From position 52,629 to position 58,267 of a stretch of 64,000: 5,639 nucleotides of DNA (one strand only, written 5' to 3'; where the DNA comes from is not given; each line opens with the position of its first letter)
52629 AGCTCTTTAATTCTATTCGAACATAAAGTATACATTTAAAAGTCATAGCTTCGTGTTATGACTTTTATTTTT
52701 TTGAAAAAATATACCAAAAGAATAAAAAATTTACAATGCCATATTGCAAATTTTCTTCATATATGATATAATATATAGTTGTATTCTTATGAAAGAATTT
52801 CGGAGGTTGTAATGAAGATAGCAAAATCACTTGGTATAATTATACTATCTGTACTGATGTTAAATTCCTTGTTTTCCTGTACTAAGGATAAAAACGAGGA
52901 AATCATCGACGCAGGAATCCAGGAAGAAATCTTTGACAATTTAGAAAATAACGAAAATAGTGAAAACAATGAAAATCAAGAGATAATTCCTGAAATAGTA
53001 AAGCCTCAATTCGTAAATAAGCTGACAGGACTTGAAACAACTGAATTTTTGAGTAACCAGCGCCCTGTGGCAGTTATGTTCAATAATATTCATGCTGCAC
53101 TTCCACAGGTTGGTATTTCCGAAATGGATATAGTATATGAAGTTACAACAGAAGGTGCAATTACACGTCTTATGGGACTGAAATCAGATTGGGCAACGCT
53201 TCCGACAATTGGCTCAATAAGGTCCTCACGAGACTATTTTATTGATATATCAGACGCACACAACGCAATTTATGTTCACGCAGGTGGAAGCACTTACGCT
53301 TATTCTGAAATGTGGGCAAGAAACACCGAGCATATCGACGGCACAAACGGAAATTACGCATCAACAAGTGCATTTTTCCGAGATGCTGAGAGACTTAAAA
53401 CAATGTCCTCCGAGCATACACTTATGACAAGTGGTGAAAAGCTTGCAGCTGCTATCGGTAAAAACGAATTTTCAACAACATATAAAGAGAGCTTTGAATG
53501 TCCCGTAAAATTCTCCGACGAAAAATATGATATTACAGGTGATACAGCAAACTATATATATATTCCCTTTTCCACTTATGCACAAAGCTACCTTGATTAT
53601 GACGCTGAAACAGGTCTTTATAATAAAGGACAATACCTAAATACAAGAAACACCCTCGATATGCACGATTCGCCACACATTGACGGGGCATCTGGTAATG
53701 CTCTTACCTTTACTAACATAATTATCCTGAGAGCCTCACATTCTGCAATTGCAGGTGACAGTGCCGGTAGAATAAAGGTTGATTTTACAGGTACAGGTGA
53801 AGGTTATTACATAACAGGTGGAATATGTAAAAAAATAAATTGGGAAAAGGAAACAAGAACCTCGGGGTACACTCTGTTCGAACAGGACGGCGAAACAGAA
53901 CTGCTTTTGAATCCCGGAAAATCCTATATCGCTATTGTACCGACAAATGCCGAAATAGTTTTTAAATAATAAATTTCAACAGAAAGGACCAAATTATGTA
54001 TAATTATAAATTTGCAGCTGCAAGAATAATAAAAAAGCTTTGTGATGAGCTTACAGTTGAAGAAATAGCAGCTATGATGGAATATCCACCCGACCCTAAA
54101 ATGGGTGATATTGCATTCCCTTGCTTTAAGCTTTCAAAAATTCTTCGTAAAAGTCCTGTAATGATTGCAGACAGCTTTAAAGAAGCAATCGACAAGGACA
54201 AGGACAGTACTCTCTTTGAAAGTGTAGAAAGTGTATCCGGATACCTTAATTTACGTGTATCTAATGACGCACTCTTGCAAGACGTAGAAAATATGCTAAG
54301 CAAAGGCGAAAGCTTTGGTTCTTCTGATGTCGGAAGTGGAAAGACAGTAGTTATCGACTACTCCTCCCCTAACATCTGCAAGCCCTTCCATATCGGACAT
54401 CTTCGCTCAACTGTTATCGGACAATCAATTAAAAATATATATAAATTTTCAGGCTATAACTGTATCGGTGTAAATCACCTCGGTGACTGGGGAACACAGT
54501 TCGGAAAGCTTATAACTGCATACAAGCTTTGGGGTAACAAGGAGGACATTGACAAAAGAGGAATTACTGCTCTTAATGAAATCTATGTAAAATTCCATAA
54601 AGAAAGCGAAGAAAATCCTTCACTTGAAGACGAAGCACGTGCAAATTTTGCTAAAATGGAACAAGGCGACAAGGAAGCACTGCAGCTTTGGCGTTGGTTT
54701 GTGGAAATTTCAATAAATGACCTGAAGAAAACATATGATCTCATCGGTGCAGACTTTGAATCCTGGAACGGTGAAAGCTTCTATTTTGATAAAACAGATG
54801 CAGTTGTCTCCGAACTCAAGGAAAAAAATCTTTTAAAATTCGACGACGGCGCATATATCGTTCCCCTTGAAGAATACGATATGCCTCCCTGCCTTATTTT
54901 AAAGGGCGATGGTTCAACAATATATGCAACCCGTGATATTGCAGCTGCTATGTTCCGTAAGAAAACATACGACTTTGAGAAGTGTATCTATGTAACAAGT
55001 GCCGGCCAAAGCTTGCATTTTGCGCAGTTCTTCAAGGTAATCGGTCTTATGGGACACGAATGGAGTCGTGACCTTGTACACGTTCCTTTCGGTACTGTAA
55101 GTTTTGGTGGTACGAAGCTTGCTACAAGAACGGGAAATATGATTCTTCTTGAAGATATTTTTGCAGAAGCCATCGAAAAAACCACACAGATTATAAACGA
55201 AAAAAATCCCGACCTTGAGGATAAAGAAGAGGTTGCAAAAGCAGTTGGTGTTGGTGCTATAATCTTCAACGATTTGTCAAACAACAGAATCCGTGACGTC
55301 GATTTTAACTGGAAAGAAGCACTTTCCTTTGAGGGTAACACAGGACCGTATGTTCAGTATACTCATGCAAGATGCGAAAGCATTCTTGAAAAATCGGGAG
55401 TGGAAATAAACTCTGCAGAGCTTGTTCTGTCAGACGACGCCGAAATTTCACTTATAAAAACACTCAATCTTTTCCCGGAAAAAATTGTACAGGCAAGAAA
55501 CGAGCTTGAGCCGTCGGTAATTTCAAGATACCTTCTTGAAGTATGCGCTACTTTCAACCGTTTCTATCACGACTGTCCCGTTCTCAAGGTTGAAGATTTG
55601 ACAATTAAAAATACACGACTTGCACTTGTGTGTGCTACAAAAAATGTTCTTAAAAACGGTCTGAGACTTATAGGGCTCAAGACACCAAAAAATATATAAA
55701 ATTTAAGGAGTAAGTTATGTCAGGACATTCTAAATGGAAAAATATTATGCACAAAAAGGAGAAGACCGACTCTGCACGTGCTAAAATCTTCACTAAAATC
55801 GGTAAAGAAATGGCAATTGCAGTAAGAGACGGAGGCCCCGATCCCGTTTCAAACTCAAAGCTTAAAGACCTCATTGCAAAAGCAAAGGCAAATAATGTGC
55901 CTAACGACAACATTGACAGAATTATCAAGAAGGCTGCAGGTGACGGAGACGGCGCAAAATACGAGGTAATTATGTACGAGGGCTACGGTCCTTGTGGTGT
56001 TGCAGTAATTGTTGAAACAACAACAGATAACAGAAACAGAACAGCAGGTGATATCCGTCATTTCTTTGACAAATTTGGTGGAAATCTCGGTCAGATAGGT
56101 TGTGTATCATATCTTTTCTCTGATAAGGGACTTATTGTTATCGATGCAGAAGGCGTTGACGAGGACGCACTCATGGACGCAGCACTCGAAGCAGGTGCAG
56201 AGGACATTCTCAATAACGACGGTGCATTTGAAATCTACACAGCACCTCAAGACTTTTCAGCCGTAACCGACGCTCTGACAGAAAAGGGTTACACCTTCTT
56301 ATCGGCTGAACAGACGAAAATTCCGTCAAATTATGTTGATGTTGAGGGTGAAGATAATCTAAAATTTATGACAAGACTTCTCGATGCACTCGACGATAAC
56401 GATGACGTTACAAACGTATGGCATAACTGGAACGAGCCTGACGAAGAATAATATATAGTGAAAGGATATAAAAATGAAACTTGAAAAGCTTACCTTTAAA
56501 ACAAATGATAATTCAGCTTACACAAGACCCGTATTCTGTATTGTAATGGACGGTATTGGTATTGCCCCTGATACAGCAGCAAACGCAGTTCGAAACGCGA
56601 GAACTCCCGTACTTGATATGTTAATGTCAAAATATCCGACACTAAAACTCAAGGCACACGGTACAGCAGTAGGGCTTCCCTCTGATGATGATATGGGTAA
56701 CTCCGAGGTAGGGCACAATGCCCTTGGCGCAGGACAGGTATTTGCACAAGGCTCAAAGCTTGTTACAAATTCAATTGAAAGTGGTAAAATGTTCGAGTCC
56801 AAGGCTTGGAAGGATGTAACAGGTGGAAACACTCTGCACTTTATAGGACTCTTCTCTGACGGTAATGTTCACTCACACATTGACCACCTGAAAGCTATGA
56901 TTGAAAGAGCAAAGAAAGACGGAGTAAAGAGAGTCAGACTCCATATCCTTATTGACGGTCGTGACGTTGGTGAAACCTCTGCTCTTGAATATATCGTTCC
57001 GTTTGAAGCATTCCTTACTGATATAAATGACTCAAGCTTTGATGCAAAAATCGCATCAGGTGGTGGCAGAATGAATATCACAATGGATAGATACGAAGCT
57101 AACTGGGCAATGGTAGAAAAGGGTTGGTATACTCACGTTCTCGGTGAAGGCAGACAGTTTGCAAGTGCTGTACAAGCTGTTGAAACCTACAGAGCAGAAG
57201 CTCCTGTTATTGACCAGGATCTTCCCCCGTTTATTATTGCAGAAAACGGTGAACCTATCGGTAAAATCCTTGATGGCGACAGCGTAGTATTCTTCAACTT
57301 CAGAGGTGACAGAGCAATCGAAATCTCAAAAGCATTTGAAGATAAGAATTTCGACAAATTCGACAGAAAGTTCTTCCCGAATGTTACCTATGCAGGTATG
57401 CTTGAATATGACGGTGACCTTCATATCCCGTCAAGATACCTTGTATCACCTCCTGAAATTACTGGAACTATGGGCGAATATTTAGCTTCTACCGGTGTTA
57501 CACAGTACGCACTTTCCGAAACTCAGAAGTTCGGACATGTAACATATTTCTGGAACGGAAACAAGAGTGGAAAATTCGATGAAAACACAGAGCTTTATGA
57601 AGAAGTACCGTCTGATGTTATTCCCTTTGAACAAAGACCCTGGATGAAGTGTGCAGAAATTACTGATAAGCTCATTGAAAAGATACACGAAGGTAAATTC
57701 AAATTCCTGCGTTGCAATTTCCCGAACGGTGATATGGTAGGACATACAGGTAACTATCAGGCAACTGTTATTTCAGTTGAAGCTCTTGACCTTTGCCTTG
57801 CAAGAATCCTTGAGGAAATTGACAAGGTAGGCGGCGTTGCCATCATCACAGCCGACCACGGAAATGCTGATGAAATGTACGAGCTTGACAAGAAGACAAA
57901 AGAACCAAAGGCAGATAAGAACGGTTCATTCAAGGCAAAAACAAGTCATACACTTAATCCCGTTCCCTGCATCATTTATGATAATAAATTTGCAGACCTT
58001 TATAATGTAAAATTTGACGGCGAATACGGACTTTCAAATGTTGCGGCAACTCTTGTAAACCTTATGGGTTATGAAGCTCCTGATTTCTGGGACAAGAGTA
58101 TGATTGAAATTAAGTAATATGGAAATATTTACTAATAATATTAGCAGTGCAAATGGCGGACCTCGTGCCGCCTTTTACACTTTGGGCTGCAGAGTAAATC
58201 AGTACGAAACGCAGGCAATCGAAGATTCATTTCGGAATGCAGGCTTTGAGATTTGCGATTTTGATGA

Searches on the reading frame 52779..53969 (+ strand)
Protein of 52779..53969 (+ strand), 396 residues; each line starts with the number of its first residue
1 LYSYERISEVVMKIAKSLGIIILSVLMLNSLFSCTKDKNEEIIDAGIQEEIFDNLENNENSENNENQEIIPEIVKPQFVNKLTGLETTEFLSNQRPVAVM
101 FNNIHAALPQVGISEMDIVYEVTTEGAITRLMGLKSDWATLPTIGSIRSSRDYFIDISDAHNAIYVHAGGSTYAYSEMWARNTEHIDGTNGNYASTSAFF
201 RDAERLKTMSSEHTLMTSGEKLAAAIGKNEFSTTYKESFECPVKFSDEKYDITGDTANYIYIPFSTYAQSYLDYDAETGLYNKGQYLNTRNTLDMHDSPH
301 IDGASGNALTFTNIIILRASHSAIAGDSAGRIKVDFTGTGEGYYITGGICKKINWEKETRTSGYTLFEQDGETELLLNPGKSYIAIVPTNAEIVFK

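Call 23: search_protein_families(library=pfam, proteins=[window:52779-53969:+], max_evalue=0.00001)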
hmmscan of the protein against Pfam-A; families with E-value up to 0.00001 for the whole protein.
window:52779-53969:+ (396 aa): 2 families
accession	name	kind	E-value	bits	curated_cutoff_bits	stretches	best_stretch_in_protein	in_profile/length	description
PF11258.13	DUF3048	-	1.2e-41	142.8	25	1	82-231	1-147/148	Protein of unknown function (DUF3048) N-terminal domain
PF17479.7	DUF3048_C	-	8.3e-24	84.6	25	1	261-384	2-114/114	Protein of unknown function (DUF3048) C-terminal domain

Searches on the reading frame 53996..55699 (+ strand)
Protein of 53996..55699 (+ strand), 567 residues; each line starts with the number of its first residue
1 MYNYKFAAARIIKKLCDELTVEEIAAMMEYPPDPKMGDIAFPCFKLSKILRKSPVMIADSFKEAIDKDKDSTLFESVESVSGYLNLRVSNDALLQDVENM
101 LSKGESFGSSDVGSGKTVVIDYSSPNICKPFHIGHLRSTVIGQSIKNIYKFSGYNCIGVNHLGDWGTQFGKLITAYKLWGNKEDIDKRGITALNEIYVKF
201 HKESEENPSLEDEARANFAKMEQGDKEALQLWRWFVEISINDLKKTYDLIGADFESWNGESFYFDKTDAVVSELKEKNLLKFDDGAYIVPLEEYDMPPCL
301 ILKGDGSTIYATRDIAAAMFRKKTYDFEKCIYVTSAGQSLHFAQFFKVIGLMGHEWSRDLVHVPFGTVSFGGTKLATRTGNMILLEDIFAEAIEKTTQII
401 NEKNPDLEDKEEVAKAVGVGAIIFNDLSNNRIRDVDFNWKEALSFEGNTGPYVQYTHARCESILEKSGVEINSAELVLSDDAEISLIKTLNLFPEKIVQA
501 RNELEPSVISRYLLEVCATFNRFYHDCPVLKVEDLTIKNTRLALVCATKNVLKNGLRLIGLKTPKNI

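Call 104: search_protein_families(library=pfam, proteins=[window:53996-55699:+], max_evalue=0.00001)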
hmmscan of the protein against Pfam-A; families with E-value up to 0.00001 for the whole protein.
window:53996-55699:+ (567 aa): 3 families
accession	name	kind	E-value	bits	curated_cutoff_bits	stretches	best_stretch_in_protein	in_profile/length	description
PF00750.26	tRNA-synt_1d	-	1.5e-93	314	23.3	1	97-439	2-349/349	tRNA synthetases class I (R), catalytic domain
PF05746.21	DALR_1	-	2.1e-31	108.8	22.3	1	453-566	1-116/117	DALR anticodon binding domain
PF03485.21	Arg_tRNA_synt_N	-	9e-14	52.3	21.5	1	11-87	10-84/85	Arginyl tRNA synthetase N terminal domain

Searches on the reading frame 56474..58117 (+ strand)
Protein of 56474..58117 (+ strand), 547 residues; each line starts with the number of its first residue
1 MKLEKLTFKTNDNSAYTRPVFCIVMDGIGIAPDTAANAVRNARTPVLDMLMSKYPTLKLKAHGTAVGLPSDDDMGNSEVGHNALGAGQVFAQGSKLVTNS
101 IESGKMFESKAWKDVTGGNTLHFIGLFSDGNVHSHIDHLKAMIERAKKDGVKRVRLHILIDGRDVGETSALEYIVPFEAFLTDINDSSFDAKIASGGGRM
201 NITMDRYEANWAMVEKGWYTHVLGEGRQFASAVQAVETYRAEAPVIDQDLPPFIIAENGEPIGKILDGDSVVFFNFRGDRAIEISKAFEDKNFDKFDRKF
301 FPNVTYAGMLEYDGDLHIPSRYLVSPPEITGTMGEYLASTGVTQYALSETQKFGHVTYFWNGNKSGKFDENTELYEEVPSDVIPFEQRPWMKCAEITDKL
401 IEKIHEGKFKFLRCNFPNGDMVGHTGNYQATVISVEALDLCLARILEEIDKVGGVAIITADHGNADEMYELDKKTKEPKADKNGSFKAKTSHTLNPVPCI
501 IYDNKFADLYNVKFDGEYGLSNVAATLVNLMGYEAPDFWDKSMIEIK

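Call 104: search_protein_families(library=pfam, proteins=[window:56474-58117:+], max_evalue=0.00001)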
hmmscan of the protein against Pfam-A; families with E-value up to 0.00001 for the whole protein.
window:56474-58117:+ (547 aa): 2 families
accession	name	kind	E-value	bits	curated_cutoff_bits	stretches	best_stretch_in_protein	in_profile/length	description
PF01676.23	Metalloenzyme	-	1e-72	245.1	24.3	1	19-534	2-251/252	Metalloenzyme superfamily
PF06415.18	iPGM_N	-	5e-63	212.9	27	1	97-313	1-216/217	BPG-independent PGAM N-terminus (iPGM_N)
